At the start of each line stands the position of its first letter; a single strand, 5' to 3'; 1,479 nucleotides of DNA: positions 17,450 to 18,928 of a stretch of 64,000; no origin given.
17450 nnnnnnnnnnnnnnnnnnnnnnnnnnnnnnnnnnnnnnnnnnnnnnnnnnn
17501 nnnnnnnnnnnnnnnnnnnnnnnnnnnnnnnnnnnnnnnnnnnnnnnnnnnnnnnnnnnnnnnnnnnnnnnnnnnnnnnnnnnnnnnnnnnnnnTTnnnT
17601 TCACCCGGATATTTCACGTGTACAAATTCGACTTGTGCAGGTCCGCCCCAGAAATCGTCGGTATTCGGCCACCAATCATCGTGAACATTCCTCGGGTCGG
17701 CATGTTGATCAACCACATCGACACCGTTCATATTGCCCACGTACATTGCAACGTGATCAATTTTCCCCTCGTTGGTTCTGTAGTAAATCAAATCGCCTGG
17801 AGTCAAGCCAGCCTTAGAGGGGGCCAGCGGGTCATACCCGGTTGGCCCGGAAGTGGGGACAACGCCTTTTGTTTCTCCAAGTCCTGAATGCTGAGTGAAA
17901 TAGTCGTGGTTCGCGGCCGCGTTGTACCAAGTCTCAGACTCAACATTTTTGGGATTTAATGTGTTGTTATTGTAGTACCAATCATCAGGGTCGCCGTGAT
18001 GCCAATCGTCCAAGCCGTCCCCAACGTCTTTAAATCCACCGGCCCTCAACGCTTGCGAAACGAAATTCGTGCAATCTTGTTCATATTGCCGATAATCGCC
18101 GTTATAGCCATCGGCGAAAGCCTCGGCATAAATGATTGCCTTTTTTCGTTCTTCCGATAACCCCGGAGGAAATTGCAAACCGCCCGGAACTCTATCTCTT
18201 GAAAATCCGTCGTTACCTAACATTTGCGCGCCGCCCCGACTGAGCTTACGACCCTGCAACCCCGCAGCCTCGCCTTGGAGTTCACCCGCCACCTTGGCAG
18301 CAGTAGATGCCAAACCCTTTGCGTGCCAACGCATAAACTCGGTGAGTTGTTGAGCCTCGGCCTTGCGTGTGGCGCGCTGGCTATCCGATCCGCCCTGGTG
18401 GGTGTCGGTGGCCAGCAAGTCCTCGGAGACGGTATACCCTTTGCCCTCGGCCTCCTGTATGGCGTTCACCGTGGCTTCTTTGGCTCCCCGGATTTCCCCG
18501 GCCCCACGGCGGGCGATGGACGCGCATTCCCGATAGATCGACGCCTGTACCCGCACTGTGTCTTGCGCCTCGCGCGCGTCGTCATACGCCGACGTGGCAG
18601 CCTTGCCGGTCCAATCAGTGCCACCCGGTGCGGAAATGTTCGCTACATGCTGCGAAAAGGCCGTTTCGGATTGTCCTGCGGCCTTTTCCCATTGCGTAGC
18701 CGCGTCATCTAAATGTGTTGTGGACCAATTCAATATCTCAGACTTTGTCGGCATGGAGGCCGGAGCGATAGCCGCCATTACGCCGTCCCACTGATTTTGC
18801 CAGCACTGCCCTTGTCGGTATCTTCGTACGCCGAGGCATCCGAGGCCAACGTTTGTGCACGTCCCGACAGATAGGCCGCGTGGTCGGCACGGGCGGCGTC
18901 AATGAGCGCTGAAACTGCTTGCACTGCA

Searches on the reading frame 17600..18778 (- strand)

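Call 41: search_protein_families(library=phrogs, proteins=[window:17600-18778:-], max_evalue=0.001)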
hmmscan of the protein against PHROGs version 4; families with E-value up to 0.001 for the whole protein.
window:17600-18778:- (393 aa): 0 families

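Call 77: search_protein_families(library=pfam, proteins=[window:17600-18778:-], max_evalue=0.0001)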
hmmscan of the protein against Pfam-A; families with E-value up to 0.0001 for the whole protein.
window:17600-18778:- (393 aa): 2 families
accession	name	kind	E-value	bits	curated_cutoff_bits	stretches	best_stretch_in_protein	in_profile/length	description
PF12671.13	Amidase_6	-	1.4e-21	77.7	23.2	1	210-366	3-146/163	Putative amidase domain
PF00877.26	NLPC_P60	-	2.1e-05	24.9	23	0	322-370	48-96/105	NlpC/P60 family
